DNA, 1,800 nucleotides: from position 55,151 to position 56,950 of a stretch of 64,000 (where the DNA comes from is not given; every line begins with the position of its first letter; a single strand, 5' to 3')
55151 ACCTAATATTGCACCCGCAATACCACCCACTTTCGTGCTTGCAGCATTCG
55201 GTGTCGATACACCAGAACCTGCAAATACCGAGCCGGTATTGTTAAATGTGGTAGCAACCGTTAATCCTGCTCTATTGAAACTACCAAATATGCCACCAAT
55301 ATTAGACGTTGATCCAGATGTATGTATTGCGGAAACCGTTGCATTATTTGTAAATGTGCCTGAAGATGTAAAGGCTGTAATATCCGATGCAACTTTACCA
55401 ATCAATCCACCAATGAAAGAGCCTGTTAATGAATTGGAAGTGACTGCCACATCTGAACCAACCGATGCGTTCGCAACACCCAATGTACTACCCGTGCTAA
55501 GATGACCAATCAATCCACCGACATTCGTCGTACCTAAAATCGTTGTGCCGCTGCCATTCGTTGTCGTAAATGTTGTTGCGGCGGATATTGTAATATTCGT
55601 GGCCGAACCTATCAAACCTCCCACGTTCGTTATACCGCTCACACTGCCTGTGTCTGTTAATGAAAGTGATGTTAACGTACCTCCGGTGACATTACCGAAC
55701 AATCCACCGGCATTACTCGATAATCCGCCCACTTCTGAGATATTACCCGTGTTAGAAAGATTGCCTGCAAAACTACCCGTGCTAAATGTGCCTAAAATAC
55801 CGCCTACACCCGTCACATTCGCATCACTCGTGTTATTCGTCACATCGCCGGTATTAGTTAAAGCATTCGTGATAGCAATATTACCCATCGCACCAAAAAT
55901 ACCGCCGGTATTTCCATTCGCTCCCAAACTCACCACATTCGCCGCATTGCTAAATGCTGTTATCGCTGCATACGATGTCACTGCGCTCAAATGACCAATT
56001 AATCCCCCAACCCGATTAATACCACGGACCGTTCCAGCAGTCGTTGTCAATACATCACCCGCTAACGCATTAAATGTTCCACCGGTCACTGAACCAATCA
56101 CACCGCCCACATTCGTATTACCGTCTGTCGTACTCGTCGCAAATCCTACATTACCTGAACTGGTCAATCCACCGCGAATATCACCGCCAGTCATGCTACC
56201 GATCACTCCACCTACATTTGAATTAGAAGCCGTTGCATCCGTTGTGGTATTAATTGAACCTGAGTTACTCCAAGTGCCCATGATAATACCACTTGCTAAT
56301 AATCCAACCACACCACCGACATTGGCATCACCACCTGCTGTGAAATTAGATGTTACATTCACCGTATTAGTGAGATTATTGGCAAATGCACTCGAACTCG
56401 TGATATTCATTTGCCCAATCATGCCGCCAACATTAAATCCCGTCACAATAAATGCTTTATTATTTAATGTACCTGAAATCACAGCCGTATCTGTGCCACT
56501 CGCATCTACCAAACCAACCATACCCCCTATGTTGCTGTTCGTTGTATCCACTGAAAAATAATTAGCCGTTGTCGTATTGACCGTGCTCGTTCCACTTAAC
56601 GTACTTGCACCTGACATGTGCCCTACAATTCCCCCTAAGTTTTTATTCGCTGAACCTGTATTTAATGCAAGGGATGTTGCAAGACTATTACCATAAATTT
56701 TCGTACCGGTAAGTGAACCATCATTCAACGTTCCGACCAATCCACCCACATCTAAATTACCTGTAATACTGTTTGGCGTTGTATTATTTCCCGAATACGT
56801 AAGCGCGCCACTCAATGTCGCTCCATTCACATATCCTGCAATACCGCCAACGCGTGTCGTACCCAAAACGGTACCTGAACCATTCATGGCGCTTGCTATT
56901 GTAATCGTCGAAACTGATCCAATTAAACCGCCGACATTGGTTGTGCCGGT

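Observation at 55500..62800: Kb-scale near-identical internal duplications inside the giant gene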

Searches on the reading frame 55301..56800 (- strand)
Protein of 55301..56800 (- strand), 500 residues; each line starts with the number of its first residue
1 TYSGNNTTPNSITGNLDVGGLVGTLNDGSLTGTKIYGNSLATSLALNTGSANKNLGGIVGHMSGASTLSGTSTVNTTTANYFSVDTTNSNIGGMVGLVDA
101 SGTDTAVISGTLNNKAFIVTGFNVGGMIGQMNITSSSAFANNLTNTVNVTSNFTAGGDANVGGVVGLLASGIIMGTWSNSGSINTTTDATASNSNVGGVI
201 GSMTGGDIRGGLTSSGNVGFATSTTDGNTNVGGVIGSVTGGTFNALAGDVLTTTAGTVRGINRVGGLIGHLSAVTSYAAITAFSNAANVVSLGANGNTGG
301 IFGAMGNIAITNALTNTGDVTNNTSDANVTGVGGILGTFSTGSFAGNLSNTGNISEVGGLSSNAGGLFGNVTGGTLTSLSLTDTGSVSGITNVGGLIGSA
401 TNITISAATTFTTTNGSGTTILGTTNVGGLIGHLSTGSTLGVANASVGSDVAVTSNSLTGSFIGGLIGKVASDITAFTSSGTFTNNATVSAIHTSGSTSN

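Call 14: search_protein_families(library=pfam, proteins=[window:55301-56800:-], max_evalue=1)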
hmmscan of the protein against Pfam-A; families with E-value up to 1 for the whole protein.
window:55301-56800:- (500 aa): 0 families
